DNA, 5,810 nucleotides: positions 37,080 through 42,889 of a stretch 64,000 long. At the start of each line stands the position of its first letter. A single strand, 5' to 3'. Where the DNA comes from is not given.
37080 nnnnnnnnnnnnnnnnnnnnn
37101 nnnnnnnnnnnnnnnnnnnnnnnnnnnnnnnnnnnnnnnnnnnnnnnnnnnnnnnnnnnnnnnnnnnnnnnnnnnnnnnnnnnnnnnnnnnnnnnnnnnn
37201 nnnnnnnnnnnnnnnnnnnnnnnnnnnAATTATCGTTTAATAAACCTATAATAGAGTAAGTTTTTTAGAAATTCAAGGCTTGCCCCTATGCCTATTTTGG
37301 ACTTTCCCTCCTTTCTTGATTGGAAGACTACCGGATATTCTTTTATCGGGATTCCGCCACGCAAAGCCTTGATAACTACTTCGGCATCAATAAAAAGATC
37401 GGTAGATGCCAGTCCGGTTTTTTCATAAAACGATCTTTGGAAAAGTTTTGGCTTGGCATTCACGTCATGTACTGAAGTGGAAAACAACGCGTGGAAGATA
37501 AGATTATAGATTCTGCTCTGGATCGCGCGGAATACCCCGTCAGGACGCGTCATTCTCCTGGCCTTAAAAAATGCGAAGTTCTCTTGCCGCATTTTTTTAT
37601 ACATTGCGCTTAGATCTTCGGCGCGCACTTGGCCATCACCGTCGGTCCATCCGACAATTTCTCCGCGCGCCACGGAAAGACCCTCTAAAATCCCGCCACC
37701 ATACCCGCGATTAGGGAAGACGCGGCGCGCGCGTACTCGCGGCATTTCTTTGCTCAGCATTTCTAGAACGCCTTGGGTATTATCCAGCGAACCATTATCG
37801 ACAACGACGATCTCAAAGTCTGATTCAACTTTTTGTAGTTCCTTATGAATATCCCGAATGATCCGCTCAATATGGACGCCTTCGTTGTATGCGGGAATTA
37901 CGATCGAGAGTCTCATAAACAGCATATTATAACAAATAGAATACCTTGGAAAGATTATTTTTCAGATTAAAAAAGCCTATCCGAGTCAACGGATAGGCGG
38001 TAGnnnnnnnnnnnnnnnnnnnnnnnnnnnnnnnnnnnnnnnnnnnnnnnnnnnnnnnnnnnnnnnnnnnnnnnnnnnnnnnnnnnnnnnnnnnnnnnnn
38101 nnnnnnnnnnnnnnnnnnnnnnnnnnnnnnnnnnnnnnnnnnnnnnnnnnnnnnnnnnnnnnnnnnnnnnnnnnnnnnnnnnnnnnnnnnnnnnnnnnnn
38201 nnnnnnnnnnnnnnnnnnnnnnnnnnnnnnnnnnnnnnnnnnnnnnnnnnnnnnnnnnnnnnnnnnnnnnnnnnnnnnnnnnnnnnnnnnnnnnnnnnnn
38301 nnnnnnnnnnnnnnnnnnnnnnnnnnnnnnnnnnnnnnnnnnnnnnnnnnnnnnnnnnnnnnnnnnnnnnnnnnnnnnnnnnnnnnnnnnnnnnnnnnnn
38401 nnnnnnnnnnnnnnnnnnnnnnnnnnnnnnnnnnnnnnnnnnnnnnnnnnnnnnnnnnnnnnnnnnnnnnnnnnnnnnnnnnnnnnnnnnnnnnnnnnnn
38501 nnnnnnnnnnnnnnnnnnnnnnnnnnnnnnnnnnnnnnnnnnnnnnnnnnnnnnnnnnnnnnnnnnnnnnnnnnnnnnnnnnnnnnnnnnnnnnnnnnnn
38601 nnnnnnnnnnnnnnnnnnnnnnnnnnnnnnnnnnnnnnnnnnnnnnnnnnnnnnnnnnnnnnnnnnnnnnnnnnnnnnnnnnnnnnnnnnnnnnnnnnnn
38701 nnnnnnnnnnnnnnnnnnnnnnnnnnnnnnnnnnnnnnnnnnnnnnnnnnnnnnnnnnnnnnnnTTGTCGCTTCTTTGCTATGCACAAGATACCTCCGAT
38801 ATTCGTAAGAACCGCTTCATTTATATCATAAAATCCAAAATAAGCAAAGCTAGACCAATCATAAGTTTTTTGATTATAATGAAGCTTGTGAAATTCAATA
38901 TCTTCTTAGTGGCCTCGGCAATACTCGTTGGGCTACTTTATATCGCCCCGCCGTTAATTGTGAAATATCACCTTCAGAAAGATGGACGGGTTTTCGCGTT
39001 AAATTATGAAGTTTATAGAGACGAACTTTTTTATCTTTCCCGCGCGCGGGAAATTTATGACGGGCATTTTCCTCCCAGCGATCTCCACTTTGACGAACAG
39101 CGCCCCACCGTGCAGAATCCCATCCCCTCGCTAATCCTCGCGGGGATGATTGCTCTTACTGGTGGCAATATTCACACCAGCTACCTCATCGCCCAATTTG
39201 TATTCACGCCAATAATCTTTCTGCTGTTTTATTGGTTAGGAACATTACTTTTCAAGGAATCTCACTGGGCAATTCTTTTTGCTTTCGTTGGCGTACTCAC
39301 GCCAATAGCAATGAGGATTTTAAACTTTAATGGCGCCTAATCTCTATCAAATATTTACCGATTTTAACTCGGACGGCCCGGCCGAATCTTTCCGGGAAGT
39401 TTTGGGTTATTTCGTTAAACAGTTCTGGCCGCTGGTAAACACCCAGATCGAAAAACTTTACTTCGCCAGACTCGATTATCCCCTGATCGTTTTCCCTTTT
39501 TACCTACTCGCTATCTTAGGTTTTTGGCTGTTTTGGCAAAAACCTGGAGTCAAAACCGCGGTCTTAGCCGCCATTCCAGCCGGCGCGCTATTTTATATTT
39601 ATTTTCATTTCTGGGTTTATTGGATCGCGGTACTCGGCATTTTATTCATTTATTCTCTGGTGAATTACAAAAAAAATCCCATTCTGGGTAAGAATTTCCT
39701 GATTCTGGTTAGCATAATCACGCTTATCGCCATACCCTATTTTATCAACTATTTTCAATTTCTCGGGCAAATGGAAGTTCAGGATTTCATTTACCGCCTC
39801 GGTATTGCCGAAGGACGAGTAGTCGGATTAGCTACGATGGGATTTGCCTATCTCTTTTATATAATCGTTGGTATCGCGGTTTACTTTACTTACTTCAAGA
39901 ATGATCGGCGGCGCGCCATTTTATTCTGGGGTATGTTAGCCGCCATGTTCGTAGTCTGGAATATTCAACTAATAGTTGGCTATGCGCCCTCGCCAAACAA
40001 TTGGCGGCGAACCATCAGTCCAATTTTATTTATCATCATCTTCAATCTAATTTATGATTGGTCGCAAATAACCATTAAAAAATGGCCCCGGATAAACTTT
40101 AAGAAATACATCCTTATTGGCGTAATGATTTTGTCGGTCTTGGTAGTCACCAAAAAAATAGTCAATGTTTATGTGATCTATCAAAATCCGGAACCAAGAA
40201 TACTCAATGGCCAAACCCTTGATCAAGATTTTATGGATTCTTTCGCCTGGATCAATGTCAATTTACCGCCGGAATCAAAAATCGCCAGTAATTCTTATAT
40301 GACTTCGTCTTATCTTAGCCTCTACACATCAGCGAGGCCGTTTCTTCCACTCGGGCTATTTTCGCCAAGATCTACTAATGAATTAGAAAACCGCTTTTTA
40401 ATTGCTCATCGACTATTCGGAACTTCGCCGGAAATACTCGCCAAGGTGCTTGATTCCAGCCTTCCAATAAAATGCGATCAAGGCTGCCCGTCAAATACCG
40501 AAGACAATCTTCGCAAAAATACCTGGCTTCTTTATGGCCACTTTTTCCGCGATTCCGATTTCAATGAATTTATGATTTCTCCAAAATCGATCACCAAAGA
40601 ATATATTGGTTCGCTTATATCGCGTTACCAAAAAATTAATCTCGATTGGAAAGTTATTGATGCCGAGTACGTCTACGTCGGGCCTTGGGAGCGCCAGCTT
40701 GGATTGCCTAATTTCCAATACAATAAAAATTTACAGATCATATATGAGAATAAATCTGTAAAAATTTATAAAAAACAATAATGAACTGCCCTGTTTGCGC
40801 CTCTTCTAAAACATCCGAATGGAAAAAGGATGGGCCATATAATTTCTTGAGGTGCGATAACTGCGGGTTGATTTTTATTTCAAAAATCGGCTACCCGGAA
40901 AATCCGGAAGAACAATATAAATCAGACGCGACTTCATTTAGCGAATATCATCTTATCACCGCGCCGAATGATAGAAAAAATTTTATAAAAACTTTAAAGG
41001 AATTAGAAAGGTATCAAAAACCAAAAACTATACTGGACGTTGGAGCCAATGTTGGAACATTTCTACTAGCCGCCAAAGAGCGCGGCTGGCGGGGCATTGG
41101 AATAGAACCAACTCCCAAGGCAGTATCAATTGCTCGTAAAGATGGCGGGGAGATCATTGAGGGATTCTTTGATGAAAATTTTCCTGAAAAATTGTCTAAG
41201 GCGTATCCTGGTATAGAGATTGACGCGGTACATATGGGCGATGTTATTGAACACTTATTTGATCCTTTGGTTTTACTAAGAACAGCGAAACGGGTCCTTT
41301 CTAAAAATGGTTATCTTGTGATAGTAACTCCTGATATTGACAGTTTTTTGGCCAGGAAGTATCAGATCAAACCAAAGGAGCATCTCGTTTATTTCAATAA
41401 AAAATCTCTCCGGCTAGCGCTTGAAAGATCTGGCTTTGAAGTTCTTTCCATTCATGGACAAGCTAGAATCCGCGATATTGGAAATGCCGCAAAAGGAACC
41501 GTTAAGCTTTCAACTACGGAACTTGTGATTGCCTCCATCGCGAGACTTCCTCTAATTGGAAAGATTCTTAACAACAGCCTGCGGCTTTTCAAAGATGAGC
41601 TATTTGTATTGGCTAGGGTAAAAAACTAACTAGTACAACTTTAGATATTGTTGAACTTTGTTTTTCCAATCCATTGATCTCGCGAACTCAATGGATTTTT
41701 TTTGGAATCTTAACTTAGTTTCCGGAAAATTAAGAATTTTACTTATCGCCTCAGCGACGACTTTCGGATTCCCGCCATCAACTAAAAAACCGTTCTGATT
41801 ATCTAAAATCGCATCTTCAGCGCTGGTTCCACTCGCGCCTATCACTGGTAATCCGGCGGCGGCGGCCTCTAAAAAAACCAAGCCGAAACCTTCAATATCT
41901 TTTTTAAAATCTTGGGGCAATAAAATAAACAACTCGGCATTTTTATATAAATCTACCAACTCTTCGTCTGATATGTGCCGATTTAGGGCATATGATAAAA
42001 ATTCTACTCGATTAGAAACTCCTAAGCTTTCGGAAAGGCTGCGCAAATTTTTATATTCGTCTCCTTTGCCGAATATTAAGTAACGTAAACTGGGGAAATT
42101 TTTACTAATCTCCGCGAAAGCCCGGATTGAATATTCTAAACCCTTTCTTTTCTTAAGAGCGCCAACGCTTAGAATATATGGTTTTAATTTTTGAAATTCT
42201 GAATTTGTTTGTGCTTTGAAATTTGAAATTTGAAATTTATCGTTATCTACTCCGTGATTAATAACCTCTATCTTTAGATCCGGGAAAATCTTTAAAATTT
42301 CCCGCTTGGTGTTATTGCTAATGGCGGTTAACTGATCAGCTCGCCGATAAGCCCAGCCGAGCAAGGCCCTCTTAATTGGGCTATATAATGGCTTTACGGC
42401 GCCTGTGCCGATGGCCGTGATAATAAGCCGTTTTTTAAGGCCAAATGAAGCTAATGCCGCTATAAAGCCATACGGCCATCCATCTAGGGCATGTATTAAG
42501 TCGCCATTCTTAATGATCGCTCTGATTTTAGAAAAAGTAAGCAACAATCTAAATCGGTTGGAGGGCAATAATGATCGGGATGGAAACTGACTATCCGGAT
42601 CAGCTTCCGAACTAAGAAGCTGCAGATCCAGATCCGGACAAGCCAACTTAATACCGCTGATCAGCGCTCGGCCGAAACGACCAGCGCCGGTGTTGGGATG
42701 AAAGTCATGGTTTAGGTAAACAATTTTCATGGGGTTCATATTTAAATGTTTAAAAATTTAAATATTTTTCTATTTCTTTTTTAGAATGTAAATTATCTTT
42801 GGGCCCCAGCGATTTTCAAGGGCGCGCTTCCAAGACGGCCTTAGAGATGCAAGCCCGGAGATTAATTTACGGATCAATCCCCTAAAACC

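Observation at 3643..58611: About 55-kb composite glycan-biosynthesis island with three nucleotide-sugar routes, more than nine methyltransferases and four GT-C-type transferases, next to a giant Thr/Ser-rich PG-binding surface protein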

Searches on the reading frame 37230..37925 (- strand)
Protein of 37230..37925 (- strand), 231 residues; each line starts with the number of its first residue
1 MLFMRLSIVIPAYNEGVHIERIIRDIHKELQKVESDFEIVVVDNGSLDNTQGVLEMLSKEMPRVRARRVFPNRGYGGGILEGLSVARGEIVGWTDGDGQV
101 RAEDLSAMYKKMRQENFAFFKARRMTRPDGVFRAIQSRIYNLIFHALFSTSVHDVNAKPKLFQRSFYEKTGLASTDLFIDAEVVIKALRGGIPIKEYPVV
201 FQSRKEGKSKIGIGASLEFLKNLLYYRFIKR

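Call 8: search_protein_families(library=pfam, proteins=[window:37230-37925:-], max_evalue=0.001)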
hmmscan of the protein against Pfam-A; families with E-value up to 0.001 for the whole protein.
window:37230-37925:- (231 aa): 2 families
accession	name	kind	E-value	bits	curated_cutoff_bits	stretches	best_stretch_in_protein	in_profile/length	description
PF00535.33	Glycos_transf_2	-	1.8e-25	90.2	23.3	1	7-168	1-165/168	Glycosyl transferase family 2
PF13641.12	Glyco_tranf_2_3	-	0.00031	21.3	27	1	6-97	3-96/230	Glycosyltransferase like family 2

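Call 55: search_solved_structures(query=window:37230-37925:-, max_evalue=0.001)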
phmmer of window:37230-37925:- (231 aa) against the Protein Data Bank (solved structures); distinct sequences matched with E-value up to 0.001: 19.
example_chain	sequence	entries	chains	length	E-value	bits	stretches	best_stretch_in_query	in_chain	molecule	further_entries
9bhc_C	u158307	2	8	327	5.9e-12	48.9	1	5-168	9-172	Undecaprenyl-phosphate 4-deoxy-4-formamido-L-arabinose transferase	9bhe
8vxh_A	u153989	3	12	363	7.8e-12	48.5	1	5-168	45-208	Undecaprenyl-phosphate 4-deoxy-4-formamido-L-arabinose transferase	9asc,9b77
9hwj_A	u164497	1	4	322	3.5e-11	46.4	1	5-168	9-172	Undecaprenyl-phosphate 4-deoxy-4-formamido-L-arabinose transferase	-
2z87_A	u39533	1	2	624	1.4e-09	41.2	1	6-105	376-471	Chondroitin synthase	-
2z86_A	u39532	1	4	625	1.4e-09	41.2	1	6-105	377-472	Chondroitin synthase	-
3bcv_A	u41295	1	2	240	2.5e-08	37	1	2-114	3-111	Putative glycosyltransferase protein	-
5mlz_A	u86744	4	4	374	2.6e-08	37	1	4-114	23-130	Dolichol monophosphate mannose synthase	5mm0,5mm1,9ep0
6p61_A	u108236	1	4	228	3.5e-08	36.6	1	6-113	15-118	Glycosyltransferase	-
6h1j_A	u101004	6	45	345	8.6e-07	32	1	5-139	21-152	Probable ss-1,3-N-acetylglucosaminyltransferase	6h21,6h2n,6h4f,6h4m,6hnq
6yv7_B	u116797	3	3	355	2.7e-06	30.4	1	5-180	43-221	Glycosyl transferase, family 2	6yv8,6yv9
6yv7_A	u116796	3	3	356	2.7e-06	30.4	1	5-180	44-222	Glycosyl transferase, family 2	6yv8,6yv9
5tze_C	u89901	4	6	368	6.8e-06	29.1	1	4-106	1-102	Glycosyl transferase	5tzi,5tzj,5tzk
5tz8_A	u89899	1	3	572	1.5e-05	28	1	4-106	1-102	Glycosyl transferase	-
8bz4_A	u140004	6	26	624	2e-05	27.5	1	4-121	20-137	Glycosyltransferase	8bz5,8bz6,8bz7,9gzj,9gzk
8bz8_A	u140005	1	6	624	2.1e-05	27.4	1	4-120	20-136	Glycosyltransferase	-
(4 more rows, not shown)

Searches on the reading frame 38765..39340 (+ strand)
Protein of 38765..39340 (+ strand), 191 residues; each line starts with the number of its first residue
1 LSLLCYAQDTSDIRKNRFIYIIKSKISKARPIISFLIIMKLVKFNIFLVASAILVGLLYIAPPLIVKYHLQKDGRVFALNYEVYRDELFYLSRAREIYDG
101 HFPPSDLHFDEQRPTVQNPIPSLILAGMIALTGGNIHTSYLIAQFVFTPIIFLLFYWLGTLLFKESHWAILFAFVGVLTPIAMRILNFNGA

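Call 8: search_protein_families(library=pfam, proteins=[window:38765-39340:+], max_evalue=0.001)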
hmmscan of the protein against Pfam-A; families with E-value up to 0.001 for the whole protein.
window:38765-39340:+ (191 aa): 0 families

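Call 85: search_protein_families(library=pfam, proteins=[P0003, L002:13890-16199:+], max_evalue=0.001)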
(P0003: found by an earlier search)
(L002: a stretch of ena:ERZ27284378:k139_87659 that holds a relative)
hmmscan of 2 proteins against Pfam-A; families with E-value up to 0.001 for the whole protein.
P0003 (772 aa): 1 family
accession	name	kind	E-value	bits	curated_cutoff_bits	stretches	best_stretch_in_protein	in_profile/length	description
PF09586.16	YfhO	-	1.8e-09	37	28.5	1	698-760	760-823/835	Bacterial membrane protein YfhO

L002:13890-16199:+ (769 aa): 1 family
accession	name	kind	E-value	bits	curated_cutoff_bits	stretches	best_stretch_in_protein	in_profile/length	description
PF09586.16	YfhO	-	6.3e-12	45.1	28.5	2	699-752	769-823/835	Bacterial membrane protein YfhO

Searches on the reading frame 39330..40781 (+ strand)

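Call 8: search_protein_families(library=pfam, proteins=[window:39330-40781:+], max_evalue=0.001)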
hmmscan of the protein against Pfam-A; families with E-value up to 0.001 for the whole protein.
window:39330-40781:+ (483 aa): 0 families

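Call 16: search_protein_families(library=ncbifam, proteins=[window:39330-40781:+], max_evalue=1)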
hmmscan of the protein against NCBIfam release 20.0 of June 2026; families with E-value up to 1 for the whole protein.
window:39330-40781:+ (483 aa): 0 families

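Call 85: search_protein_families(library=pfam, proteins=[P0003, L002:13890-16199:+], max_evalue=0.001)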
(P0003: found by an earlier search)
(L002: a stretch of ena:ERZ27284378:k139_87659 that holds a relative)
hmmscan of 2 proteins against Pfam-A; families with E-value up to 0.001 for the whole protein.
P0003 (772 aa): 1 family
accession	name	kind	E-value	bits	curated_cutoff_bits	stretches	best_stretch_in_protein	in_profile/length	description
PF09586.16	YfhO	-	1.8e-09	37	28.5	1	698-760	760-823/835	Bacterial membrane protein YfhO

L002:13890-16199:+ (769 aa): 1 family
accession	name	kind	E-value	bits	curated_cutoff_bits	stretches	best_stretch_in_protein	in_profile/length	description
PF09586.16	YfhO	-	6.3e-12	45.1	28.5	2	699-752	769-823/835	Bacterial membrane protein YfhO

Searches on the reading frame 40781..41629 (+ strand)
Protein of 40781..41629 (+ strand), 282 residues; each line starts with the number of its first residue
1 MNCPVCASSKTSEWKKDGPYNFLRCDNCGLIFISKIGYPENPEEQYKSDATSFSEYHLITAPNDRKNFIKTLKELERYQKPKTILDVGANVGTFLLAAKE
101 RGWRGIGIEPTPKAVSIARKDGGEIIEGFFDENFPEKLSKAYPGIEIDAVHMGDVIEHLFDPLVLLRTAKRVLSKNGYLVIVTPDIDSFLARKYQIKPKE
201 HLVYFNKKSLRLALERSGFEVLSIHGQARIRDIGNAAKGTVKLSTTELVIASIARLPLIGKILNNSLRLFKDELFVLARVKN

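Call 8: search_protein_families(library=pfam, proteins=[window:40781-41629:+], max_evalue=0.001)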
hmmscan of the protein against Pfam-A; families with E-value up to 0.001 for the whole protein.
window:40781-41629:+ (282 aa): 5 families
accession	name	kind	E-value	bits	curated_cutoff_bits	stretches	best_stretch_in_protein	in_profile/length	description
PF13489.12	Methyltransf_23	-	9.9e-24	84.4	27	1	74-223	16-163/164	Methyltransferase domain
PF08241.18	Methyltransf_11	-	2.1e-10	41.6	21.2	1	85-181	1-95/95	Methyltransferase domain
PF08242.18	Methyltransf_12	-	5.2e-10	40.4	30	1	85-179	1-98/98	Methyltransferase domain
PF13847.12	Methyltransf_31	-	1.2e-07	32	27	1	82-193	5-121/145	Methyltransferase domain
PF13649.12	Methyltransf_25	-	2.2e-05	25.5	27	1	84-177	1-97/97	Methyltransferase domain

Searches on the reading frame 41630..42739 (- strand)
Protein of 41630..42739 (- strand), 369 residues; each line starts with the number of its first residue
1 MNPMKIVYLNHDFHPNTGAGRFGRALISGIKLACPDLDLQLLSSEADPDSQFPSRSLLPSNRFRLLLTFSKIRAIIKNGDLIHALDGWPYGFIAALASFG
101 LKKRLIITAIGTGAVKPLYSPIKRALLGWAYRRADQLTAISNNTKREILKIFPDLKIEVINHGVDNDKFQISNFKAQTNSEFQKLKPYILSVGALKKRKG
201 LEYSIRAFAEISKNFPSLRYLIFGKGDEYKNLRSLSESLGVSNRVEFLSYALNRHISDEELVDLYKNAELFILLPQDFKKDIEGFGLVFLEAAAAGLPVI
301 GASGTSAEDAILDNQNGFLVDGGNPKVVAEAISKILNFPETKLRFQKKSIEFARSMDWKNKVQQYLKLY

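Call 8: search_protein_families(library=pfam, proteins=[window:41630-42739:-], max_evalue=0.001)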
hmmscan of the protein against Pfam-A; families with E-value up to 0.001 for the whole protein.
window:41630-42739:- (369 aa): 6 families
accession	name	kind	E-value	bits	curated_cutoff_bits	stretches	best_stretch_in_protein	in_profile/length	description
PF00534.26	Glycos_transf_1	-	4.6e-36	124.4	26.4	1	180-349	9-169/172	Glycosyl transferases group 1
PF13692.12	Glyco_trans_1_4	-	5.7e-26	91.9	27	1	187-337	2-141/142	Glycosyl transferases group 1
PF13439.12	Glyco_transf_4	-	2.2e-12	47.8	28.5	1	53-167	44-169/170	Glycosyltransferase Family 4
PF13579.12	Glyco_trans_4_4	-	7.1e-07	30.1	29.7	1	78-160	71-155/158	Glycosyl transferase 4-like domain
PF20706.3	GT4-conflict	-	2.4e-06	27.2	26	1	179-304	191-313/385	Family 4 Glycosyltransferase in conflict systems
PF13477.12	Glyco_trans_4_2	-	1.4e-05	25.8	23.4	1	62-141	57-139/139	Glycosyl transferase 4-like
